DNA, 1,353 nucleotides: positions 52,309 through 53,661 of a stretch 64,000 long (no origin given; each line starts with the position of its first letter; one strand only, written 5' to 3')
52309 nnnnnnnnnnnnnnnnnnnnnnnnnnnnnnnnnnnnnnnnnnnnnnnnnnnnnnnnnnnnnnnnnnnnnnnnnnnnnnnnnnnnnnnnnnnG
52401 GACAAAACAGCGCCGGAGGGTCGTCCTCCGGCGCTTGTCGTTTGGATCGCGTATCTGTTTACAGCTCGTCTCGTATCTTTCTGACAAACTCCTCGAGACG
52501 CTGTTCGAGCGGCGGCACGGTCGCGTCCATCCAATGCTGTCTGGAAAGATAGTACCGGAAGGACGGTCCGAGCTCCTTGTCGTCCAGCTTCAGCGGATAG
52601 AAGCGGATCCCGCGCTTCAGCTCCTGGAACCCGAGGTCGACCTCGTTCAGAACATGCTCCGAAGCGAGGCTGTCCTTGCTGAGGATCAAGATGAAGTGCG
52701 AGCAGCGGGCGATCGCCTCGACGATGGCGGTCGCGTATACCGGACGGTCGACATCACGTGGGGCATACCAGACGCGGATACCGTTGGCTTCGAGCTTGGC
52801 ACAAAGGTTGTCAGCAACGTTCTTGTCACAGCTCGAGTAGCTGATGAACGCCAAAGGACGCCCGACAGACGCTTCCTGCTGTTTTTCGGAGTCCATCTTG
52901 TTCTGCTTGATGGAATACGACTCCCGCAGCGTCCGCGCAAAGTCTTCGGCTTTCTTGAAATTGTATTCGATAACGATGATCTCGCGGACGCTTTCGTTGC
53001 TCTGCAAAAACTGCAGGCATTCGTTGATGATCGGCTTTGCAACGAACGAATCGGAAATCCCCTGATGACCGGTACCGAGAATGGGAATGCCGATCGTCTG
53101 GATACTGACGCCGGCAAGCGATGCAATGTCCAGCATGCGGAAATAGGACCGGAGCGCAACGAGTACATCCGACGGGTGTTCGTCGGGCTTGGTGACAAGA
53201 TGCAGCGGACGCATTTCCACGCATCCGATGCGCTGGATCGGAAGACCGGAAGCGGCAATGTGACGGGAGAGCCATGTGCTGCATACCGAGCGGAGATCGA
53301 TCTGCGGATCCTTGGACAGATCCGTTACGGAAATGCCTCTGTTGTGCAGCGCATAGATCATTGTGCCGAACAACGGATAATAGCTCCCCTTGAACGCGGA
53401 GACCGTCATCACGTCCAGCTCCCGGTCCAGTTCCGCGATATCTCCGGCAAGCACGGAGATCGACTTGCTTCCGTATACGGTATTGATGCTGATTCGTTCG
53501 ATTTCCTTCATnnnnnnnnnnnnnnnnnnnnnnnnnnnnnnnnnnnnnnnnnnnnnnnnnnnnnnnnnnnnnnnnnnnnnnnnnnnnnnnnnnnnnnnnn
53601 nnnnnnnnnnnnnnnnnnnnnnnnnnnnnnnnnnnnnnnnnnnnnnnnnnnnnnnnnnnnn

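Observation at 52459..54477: LUD / MazG-like / macro-like-TIR operon: candidate NAD- or ADP-ribose-based defence or signalling module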

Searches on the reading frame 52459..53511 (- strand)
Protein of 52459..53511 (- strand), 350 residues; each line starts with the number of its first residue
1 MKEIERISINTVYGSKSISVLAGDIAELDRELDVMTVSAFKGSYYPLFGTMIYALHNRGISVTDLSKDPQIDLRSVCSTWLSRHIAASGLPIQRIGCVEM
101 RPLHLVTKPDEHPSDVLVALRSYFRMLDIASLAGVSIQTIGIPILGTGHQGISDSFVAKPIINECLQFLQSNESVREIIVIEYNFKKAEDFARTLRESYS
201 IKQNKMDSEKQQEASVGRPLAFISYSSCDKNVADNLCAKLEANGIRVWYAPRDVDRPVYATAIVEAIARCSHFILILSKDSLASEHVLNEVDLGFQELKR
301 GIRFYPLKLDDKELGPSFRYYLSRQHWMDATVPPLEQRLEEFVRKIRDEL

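Call 3: search_protein_families(library=pfam, proteins=[window:52459-53511:-], max_evalue=1)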
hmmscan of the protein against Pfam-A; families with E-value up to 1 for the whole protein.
window:52459-53511:- (350 aa): 6 families
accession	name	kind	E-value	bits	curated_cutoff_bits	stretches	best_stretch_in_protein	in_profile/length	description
PF13676.11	TIR_2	-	2.3e-17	64.1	28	1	222-331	2-109/122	TIR domain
PF01582.25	TIR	-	1e-05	25.8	21.3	1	229-292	14-78/179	TIR domain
PF00356.27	LacI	-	0.036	14.3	27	1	126-140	2-16/46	Bacterial regulatory proteins, lacI family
PF17680.6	FlgO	-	0.08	13.2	22.6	1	50-86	44-80/130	FlgO protein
PF11929.14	DUF3447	-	0.14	12.6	26.9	1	160-204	20-60/76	Domain of unknown function (DUF3447)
PF21913.1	ORC6_2nd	-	0.24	12.4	27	0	252-272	38-58/87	ORC6 second cyclin-like domain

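Call 4: search_protein_families(library=padloc, proteins=[window:52459-53511:-], max_evalue=1)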
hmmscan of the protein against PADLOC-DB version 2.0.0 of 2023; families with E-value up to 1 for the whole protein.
window:52459-53511:- (350 aa): 10 families
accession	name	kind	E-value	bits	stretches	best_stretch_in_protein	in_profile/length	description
PDLC02012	SAVED5--SAVED_TIR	-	9.4e-08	29.5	1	221-291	16-88/404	-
PDLC05062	PDC-S66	-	3e-06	24.9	1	184-255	114-186/282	-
PDLC00436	ThsB1|ThsB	-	3.1e-06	24.8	1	202-293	21-115/183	TIR-like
PDLC00419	ThsB1|ThsB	-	0.00056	17.7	1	205-288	14-102/165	TIR-like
PDLC03825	spbK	-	0.00087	16.8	1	168-245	95-175/308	-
PDLC02421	Aga_TIR-PNTD1-PNTD2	-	0.00089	16.5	1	220-295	5-83/430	Class I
PDLC02416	Aga_REase-TIR-PNTD1-PNTD2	-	0.0013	15.5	1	215-310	152-247/572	Class I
PDLC00423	ThsB1|ThsB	-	0.0051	14.5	1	202-312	19-136/190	TIR-like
PDLC02403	Aga_TIR-PNTD1-PNTD2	-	0.041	10.9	1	222-295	6-82/443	Class I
PDLC00424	ThsB1|ThsB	-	0.046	11.5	1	230-258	114-142/234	TIR-like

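Call 5: search_protein_families(library=ncbifam, proteins=[window:52459-53511:-], max_evalue=1)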
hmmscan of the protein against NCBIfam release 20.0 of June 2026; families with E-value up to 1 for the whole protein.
window:52459-53511:- (350 aa): 1 family
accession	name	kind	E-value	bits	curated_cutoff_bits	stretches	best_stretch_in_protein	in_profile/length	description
NF007039.0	PRK09496.3-2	equivalog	0.092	11.5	293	1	175-259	251-332/446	Trk system potassium transporter TrkA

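Call 6: find_homologous_proteins(query=window:52459-53511:-, max_evalue=0.001)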
Query window:52459-53511:- (350 aa): 446 proteins with E <= 0.001 among 4156 candidates; the best 120 are listed.
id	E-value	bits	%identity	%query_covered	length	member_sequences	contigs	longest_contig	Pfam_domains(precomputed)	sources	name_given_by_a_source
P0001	5.7e-227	770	99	100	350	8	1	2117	PF13676.12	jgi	jgi:hypothetical protein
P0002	6.1e-181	619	79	100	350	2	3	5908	PF13676.12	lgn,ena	-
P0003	2.4e-180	617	79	100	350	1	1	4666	PF13676.12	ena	-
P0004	1.2e-129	450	59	100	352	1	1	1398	PF01582.26,PF13676.12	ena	-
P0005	1.1e-125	437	59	100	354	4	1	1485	PF01582.26,PF13676.12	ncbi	-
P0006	7.0e-125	435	59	100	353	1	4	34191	PF13676.12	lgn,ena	-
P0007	1.2e-123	431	56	100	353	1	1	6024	PF01582.26,PF13676.12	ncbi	-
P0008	5.3e-123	429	58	100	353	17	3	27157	PF13676.12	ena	-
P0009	8.7e-123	428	58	100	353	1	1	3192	PF13676.12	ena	-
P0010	1.5e-122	427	57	98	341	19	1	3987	PF01582.26,PF13676.12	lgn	-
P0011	7.7e-122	425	56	100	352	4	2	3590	PF01582.26,PF13676.12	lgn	-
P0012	1.8e-121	424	54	99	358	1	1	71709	PF01582.26,PF13676.12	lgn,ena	-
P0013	6.1e-121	422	56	99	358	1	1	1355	PF01582.26,PF13676.12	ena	-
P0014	2.5e-120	420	54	99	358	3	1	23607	PF01582.26,PF13676.12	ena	-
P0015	3.1e-120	420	56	100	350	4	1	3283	PF01582.26,PF13676.12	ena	-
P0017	2.3e-117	410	55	100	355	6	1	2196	PF01582.26,PF13676.12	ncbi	-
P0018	5.3e-117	409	53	100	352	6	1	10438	PF01582.26,PF13676.12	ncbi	-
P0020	1.2e-116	408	55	99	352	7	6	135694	PF01582.26,PF13676.12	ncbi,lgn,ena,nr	ncbi:MAG: toll/interleukin-1 receptor domain-containing protein [Solobacterium sp.]|nr:toll/interleu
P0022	2.0e-115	404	54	100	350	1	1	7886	PF01582.26,PF13676.12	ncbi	-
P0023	3.5e-115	403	52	99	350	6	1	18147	PF01582.26,PF13676.12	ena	-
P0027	9.0e-114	398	56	100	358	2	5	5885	PF01582.26,PF13676.12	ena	-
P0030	6.5e-113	395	53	100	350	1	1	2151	PF01582.26,PF13676.12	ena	-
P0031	6.5e-113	395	53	100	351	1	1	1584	PF01582.26,PF13676.12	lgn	-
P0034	3.2e-112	393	54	98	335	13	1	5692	PF01582.26,PF13676.12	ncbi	-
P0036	1.2e-111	391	51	99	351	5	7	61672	PF01582.26,PF13676.12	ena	-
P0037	2.1e-111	390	50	100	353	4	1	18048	PF01582.26,PF13676.12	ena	-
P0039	3.1e-111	390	52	99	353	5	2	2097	PF01582.26,PF13676.12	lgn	-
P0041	2.2e-110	387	54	98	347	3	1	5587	PF01582.26,PF13676.12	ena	-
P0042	3.8e-110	386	51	100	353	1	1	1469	PF01582.26,PF13676.12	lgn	-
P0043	3.9e-110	386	52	97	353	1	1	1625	PF01582.26,PF13676.12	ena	-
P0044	4.2e-110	386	53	99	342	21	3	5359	PF01582.26,PF13676.12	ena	-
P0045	5.9e-110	386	52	100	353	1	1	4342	PF01582.26,PF13676.12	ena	-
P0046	9.8e-110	385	50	99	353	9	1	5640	PF01582.26,PF13676.12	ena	-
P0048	1.2e-109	385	49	100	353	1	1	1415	PF01582.26,PF13676.12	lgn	-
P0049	1.4e-109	384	52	99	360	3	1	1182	PF01582.26,PF13676.12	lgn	-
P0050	1.5e-109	384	49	99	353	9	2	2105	PF01582.26,PF13676.12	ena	-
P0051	2.5e-109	384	54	98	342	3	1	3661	PF01582.26,PF13676.12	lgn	-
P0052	4.3e-109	383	54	96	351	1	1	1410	PF01582.26,PF13676.12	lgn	-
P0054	6.0e-109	382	50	100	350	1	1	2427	PF01582.26,PF13676.12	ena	-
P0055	6.3e-109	382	51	100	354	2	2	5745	PF01582.26,PF13676.12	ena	-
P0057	1.1e-108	381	53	99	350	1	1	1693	PF01582.26,PF13676.12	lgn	-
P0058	1.5e-108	381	53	96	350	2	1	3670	PF01582.26,PF13676.12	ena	-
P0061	3.3e-108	380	52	94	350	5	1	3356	PF01582.26,PF13676.12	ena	-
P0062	4.9e-108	379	51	96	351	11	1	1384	PF01582.26,PF13676.12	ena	-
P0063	5.1e-108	379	50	99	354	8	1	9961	PF01582.26,PF13676.12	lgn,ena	-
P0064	8.6e-108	379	53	97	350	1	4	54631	PF01582.26,PF13676.12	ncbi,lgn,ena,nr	ncbi:MAG: toll/interleukin-1 receptor domain-containing protein [Atopobiaceae bacterium]|nr:toll/int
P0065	8.7e-108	379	51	99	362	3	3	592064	PF13676.12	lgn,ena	-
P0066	1.1e-107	378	52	96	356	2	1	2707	PF01582.26,PF13676.12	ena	-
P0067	1.2e-107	378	51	94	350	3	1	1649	PF01582.26,PF13676.12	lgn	-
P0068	1.5e-107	378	51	100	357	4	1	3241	PF01582.26,PF13676.12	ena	-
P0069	3.0e-107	377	49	99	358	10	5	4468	PF01582.26,PF13676.12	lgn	-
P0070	4.1e-107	376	53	99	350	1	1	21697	PF01582.26,PF13676.12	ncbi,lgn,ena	-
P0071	4.5e-107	376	51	98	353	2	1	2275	PF01582.26,PF13676.12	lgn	-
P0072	5.0e-107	376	53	94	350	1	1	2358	PF01582.26,PF13676.12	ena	-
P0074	5.8e-107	376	49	99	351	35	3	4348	PF01582.26,PF13676.12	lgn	-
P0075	6.1e-107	376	53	99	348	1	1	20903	PF01582.26,PF13676.12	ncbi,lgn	-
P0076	8.2e-107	375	51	99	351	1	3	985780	PF01582.26,PF13676.12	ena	-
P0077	9.4e-107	375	50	100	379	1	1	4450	PF01582.26,PF13676.12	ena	-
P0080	1.4e-106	375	49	100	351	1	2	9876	PF01582.26,PF13676.12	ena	-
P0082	4.6e-106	373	50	99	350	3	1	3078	PF01582.26,PF13676.12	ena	-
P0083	5.7e-106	373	51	99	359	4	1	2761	PF01582.26,PF13676.12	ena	-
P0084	1.1e-105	372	50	98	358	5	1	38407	PF01582.26,PF13676.12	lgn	-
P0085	1.3e-105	371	53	93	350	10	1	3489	PF01582.26,PF13676.12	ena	-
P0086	1.9e-105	371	55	97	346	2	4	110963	PF01582.26,PF13676.12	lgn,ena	-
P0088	2.2e-105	371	50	96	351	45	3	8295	PF01582.26,PF13676.12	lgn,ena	-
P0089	3.4e-105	370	53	96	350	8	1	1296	PF01582.26,PF13676.12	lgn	-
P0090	3.7e-105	370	49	99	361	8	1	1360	PF01582.26,PF13676.12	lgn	-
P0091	4.2e-105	370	50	98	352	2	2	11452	PF01582.26,PF13676.12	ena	-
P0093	7.4e-105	369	49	98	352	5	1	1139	PF01582.26,PF13676.12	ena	-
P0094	1.2e-104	368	50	98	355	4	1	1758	PF01582.26,PF13676.12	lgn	-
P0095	1.6e-104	368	48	100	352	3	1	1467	PF01582.26,PF13676.12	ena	-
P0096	1.9e-104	368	51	98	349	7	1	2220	PF01582.26,PF13676.12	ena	-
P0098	3.5e-104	367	51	99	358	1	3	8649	PF01582.26,PF13676.12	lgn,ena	-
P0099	4.2e-104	366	50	98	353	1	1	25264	PF01582.26,PF13676.12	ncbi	-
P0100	1.2e-103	365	50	100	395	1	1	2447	PF01582.26,PF13676.12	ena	-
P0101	1.3e-103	365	50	100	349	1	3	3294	PF01582.26,PF13676.12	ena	-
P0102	1.3e-103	365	49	98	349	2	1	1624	PF01582.26,PF13676.12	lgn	-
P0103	1.4e-103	365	49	100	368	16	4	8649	PF01582.26,PF13676.12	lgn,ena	-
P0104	1.7e-103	365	49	98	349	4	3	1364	PF01582.26,PF13676.12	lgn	-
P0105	1.8e-103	364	50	98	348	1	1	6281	PF01582.26,PF13676.12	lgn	-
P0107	3.9e-103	363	49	99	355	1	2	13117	PF01582.26,PF13676.12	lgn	-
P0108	7.7e-103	362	48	97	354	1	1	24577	PF01582.26,PF13676.12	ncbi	-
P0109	1.2e-102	362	48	98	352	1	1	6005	PF01582.26,PF13676.12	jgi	-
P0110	1.3e-102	362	50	96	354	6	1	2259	PF01582.26,PF13676.12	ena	-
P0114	2.4e-102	361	49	100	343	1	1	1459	PF01582.26,PF13676.12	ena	-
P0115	2.7e-102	361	48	99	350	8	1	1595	PF01582.26,PF13676.12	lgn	-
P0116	5.0e-102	360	50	100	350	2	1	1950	PF01582.26,PF13676.12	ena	-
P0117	5.9e-102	359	50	100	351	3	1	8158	PF01582.26,PF13676.12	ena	-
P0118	6.7e-102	359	50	98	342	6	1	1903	PF01582.26,PF13676.12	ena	-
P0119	7.8e-102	359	50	100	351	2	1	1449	PF01582.26,PF13676.12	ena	-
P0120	8.0e-102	359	50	100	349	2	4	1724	PF01582.26,PF13676.12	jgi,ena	-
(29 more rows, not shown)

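Call 7: search_solved_structures(query=window:52459-53511:-, max_evalue=1, show_alignments=2)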
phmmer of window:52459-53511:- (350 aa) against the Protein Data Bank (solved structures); distinct sequences matched with E-value up to 1: 8.
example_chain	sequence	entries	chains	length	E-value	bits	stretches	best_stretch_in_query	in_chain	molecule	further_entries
3vfq_A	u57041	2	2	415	0.023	17.2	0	133-173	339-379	Poly [ADP-ribose] polymerase 14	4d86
3twi_A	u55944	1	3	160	0.19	14.2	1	130-182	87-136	BclA protein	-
5o2d_A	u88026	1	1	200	0.21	14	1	133-173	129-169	Poly [ADP-ribose] polymerase 14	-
7pzy_Q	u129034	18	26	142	0.45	12.9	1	58-134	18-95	Ribosomal 40S subunit protein S15 | 40S ribosomal protein S15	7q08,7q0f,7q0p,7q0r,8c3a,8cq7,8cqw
3q71_A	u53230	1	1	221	0.53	12.7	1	133-173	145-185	Poly [ADP-ribose] polymerase 14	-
7ylf_A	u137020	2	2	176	0.65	12.4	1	218-276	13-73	Toll-like receptor 15 | Toll-like receptor 2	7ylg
2z5w_A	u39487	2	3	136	0.85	12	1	130-182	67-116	BclA protein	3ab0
2r6q_A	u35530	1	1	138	0.9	12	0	130-182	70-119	BclA protein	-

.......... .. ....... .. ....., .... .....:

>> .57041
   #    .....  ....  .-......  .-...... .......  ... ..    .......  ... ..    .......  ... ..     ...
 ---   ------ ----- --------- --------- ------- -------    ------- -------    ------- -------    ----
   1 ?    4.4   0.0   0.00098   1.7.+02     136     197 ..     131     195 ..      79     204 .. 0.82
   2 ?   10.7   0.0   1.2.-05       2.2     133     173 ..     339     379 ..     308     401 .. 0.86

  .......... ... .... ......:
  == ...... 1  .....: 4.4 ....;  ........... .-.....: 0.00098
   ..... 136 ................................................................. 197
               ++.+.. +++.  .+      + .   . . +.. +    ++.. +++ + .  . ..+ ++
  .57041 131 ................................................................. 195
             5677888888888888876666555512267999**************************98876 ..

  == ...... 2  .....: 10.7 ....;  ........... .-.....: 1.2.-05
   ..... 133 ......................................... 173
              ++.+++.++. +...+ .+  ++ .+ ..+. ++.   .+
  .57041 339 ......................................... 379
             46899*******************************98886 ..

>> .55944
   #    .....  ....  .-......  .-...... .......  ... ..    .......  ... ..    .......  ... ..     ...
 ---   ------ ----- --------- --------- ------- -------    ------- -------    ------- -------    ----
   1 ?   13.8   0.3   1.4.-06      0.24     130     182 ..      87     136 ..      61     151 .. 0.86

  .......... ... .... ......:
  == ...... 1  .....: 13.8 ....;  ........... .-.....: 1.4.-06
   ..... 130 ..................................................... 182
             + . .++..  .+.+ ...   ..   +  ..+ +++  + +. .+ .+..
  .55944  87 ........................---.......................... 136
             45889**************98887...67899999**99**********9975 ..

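Call 11: find_encoding_contigs(protein=P0065, flank=8000, max_places=3)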
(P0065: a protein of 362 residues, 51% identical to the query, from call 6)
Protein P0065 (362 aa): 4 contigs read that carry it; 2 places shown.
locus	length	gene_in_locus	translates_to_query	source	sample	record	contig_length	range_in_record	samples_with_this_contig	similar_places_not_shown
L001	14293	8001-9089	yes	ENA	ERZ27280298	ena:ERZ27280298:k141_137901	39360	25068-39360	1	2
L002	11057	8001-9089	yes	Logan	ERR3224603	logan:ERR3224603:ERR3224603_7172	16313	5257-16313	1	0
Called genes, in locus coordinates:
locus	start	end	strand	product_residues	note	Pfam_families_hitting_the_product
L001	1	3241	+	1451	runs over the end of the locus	-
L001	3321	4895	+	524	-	PF02368:Big_2, PF22359:Big-like (weak), PF26182:Ig_NUP210_5th (weak)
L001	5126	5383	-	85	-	PF13560:HTH_31, PF01381:HTH_3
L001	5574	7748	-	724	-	-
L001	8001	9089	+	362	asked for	PF13676:TIR_2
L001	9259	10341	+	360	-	PF03747:ADP_ribosyl_GH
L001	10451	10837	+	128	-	-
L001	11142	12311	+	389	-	PF21710:Spt6_S1 (faint), PF00575:S1, PF13509:S1_2 (faint), PF18614:RNase_II_C_S1 (faint), PF00575:S1, PF23459:S1_RRP5 (weak), PF00575:S1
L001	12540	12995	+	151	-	-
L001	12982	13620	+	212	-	PF01121:CoaE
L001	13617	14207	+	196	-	PF01464:SLT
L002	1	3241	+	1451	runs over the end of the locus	-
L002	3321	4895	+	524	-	PF02368:Big_2, PF22359:Big-like (weak), PF26182:Ig_NUP210_5th (weak)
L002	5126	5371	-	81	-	PF13560:HTH_31, PF01381:HTH_3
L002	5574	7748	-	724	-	-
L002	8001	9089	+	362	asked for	PF13676:TIR_2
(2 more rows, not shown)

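Call 12: find_encoding_contigs(protein=P0076, flank=8000, max_places=3)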
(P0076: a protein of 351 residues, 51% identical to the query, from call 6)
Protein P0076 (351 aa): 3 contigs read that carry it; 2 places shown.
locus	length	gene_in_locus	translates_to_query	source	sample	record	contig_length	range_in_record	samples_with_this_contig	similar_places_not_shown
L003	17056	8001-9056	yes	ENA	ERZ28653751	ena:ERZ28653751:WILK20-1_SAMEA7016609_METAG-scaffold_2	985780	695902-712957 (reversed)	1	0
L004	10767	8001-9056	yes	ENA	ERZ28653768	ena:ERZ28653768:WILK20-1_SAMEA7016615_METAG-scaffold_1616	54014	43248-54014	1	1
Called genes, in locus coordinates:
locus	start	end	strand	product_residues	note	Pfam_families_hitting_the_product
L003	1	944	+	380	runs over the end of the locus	PF05958:tRNA_U5-meth_tr, PF03602:Cons_hypoth95, PF13847:Methyltransf_31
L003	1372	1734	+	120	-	PF00903:Glyoxalase, PF12681:Glyoxalase_2, PF22677:Ble-like_N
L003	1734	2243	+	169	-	PF01066:CDP-OH_P_transf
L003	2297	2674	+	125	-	-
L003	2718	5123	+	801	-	-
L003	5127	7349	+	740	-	PF13676:TIR_2, PF00400:WD40 (faint), PF23381:Beta-prop_IFT122_1st (faint), PF24814:WD40_Prp19 (weak), PF25174:Beta-prop_THOC3 (weak), PF23393:Beta-prop_WDR90_POC16_2nd (weak), PF23414:Beta-prop_EML_2 (weak), PF25173:Beta-prop_WDR3_1st (weak)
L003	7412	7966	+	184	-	PF13302:Acetyltransf_3, PF13420:Acetyltransf_4 (weak), PF00583:Acetyltransf_1, PF13673:Acetyltransf_10, PF13508:Acetyltransf_7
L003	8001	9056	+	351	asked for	PF01582:TIR (weak), PF13676:TIR_2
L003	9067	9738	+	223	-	PF00132:Hexapep, PF14602:Hexapep_2 (weak)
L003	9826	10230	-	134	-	-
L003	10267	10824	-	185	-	PF08207:EFP_N, PF01132:EFP, PF09285:Elong-fact-P_C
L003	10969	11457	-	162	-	-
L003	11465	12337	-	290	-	PF04794:YdjC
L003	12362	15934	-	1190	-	PF02463:SMC_N, PF13175:AAA_15, PF13304:AAA_21 (weak), PF13476:AAA_23, PF24161:CCDC39 (faint), PF06470:SMC_hinge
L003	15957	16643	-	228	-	PF22935:RM44_endonuclase (weak), PF14622:Ribonucleas_3_3, PF00636:Ribonuclease_3, PF00035:dsrm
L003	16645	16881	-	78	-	PF00550:PP-binding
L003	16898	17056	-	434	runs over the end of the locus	PF00890:FAD_binding_2 (weak), PF01134:GIDA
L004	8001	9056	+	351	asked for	PF01582:TIR (weak), PF13676:TIR_2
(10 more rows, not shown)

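Call 13: find_related_loci(query=A1, collection=genome_contigs, flank=6000)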
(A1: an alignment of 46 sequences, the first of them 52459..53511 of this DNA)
Query A1 (350 aa) in genome_contigs; peptide patterns used: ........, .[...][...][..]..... (x = any residue, [..] = any of these).
83 stretches matched a pattern; 56 encode a relative of the query (tblastn E <= 1e-3); 55 distinct loci.
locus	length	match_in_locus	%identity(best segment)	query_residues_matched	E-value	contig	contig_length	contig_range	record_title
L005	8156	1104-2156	58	1-350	4e-131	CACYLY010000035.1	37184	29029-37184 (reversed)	MAG: Ruminococcaceae bacterium isolate RUG12056 genome assembly, contig: RUG12056_asm_35, whole genome shotgun sequence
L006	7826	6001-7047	53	1-348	6e-126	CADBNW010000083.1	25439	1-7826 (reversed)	MAG: uncultured Clostridiales bacterium isolate RUG14130 genome assembly, contig: RUG14130_asm_83, whole genome shotgun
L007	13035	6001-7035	55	2-346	1e-125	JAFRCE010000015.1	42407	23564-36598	MAG: Solobacterium sp. isolate RGIG2362 Goat_Ileum-2__c121880, whole genome shotgun sequence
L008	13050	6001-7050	55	1-350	3e-124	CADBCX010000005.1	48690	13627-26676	MAG: uncultured Clostridiales bacterium isolate RUG13860 genome assembly, contig: RUG13860_asm_5, whole genome shotgun s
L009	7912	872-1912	56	1-346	2e-123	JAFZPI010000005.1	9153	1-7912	MAG: Clostridia bacterium isolate RGIG7975 Water_buffalos_Rumen-1__c147276, whole genome shotgun sequence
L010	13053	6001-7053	51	1-350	3e-120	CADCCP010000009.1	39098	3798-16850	MAG: uncultured Ruminococcus sp. isolate RUG14527 genome assembly, contig: RUG14527_asm_9, whole genome shotgun sequence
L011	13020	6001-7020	55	7-350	4e-126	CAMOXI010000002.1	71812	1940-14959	MAG: uncultured Clostridia bacterium isolate SRR873600_bin.36_metaWRAP_v1.3_MAG genome assembly, contig: NODE_454_length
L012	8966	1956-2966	53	1-345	1e-118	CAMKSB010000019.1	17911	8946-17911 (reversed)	MAG: uncultured Clostridia bacterium isolate SRR12081292_bin.48_metaWRAP_v1.3_MAG genome assembly, contig: ERZ12289771.5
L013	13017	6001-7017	53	8-346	1e-116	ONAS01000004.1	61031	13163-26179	uncultured Clostridiales bacterium isolate RUG135 genome assembly, contig: scaffold_65, whole genome shotgun sequence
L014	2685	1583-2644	50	1-350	8e-120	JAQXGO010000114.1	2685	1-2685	MAG: Clostridia bacterium isolate SUG1177 k141_6387229, whole genome shotgun sequence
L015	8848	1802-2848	49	1-347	8e-115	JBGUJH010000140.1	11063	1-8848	MAG: Lachnospiraceae bacterium isolate ruminal_MAG_308 ruminal_MAG_308_contig_0140, whole genome shotgun sequence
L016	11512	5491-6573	50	1-348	1e-114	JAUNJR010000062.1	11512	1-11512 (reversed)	MAG: Coriobacteriales bacterium isolate S2M_St_18 NODE_666_length_11512_cov_11.606005, whole genome shotgun sequence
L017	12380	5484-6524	51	1-345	2e-113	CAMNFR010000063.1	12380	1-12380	MAG: uncultured Lachnospiraceae bacterium isolate SRR873597_bin.114_metaWRAP_v1.3_MAG genome assembly, contig: NODE.1352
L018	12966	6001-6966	51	32-349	1e-112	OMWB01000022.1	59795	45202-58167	uncultured actinobacterium isolate RUG002 genome assembly, contig: scaffold_309, whole genome shotgun sequence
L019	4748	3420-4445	51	1-350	2e-112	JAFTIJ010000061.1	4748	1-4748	MAG: Clostridia bacterium isolate RGIG3846 Roe_deer_Cecum-1__c213471, whole genome shotgun sequence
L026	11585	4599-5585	51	16-349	6e-106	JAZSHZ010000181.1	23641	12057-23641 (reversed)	MAG: Eubacteriales bacterium isolate T1900044574_TS20190040.MAGScoT_cleanbin_000011 SGB_470_k141_47563, whole genome sho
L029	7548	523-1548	49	1-343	8e-106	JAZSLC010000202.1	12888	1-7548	MAG: Faecousia sp. isolate T1900044558_TS20190024.MAGScoT_cleanbin_000081 SGB_340_k141_2973117, whole genome shotgun seq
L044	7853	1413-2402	47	15-349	4e-94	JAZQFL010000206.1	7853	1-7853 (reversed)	MAG: Eubacteriales bacterium isolate T1900044632_TS20190098.MAGScoT_cleanbin_000101 SGB_1075_k141_2171654, whole genome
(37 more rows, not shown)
